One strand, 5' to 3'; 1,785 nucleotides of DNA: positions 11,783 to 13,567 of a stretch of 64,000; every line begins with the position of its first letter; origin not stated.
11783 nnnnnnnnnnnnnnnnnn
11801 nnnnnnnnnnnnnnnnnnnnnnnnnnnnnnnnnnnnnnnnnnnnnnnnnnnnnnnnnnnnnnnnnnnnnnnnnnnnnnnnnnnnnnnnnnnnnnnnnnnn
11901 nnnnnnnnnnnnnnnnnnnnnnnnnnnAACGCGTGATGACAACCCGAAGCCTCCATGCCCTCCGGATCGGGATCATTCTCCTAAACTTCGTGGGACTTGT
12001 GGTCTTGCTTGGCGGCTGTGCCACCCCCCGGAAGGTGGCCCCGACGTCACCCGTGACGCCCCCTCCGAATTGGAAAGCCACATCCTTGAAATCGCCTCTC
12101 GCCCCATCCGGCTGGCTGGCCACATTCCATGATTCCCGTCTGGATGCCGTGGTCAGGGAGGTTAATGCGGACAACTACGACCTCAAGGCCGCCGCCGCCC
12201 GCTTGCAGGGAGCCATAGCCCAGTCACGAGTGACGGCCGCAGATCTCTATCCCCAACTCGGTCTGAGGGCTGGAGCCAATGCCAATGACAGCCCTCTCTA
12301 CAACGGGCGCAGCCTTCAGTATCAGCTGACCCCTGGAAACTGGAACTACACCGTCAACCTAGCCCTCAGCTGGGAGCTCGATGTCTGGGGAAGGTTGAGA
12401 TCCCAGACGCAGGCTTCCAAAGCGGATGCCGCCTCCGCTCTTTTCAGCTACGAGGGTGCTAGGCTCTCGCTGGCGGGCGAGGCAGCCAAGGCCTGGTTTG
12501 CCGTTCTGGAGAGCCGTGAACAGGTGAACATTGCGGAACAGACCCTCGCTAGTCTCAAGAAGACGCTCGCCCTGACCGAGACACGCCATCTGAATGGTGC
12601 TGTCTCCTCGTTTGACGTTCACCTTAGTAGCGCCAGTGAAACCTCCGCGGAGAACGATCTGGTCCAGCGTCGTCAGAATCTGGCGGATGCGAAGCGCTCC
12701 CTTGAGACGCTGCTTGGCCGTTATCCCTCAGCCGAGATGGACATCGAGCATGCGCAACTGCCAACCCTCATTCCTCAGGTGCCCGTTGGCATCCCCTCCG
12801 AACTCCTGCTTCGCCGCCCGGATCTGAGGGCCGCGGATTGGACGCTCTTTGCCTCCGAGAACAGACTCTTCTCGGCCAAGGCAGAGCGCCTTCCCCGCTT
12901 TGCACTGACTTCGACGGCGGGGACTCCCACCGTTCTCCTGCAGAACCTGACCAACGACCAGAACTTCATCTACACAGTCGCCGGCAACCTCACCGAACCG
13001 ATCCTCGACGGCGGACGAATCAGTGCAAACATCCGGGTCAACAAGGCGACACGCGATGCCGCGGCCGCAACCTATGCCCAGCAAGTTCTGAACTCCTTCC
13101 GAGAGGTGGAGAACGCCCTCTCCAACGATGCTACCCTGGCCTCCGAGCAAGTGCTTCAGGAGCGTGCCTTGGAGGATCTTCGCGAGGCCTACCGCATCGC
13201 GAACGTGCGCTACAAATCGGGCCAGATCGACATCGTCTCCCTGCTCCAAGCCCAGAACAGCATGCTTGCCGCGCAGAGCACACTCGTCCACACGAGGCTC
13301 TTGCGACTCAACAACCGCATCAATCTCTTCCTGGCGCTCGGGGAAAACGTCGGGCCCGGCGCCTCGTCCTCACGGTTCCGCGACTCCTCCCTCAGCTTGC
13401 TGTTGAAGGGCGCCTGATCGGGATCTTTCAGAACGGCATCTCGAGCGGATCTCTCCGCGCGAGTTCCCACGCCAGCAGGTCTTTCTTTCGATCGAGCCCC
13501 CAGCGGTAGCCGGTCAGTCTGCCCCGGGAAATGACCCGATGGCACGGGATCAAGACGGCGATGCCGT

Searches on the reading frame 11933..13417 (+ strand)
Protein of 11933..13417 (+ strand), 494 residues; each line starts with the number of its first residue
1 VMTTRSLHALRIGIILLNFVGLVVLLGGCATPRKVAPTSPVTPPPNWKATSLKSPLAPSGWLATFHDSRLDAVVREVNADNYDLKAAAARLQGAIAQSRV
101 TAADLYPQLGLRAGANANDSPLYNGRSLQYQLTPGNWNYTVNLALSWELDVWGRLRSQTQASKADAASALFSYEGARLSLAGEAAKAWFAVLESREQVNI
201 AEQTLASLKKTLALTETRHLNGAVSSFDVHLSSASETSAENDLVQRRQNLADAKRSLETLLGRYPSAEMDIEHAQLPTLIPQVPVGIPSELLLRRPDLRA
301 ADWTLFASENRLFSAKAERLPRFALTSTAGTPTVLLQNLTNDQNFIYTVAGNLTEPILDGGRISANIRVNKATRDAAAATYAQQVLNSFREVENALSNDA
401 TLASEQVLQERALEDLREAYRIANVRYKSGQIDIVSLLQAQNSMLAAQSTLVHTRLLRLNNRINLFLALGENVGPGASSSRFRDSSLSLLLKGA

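Call 13: search_protein_families(library=ncbifam, proteins=[window:11933-13417:+], max_evalue=0.00001)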
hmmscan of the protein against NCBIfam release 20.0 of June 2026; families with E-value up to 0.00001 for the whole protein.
window:11933-13417:+ (494 aa): 10 families
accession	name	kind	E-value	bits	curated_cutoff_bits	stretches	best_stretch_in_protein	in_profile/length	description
TIGR01845.1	outer_NodT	subfamily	1e-87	294.9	210.05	1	23-470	4-458/460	efflux transporter outer membrane subunit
NF033143.1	efflux_OM_AdeK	equivalog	7e-54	183.3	900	1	22-479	16-468/480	multidrug efflux RND transporter AdeIJK outer membrane channel subunit AdeK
NF007347.1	PRK09837.1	subfamily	9.4e-54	183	598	1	22-471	11-457/461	Cu(I)/Ag(I) efflux RND transporter outer membrane protein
NF033142.1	efflux_OM_AdeC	exception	9.5e-44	149.8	975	1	46-472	40-461/465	multidrug efflux RND transporter AdeABC outer membrane channel subunit AdeC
NF007390.0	PRK09915.1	equivalog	1.2e-40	139.6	597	1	14-471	9-477/488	MdtP family multidrug efflux transporter outer membrane subunit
TIGR01844.1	type_I_sec_TolC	subfamily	3.2e-34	118.7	225.15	1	70-471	5-399/414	TolC family outer membrane protein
NF008524.1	PRK11459.1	equivalog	2.5e-32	112.3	650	1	20-470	13-473/478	multidrug resistance outer membrane protein MdtQ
NF047721.1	ToxDrgExpTdeA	equivalog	3.1e-19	69.2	550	1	60-394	49-374/455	toxin/drug exporter TdeA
NF007002.0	PRK09465.1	equivalog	1.1e-11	44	495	1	72-470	28-424/460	outer membrane channel protein TolC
NF045679.1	DiMtlExpIhpA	equivalog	5.9e-07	28.5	650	1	113-263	64-215/424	divalent metal ion exporter subunit IhpA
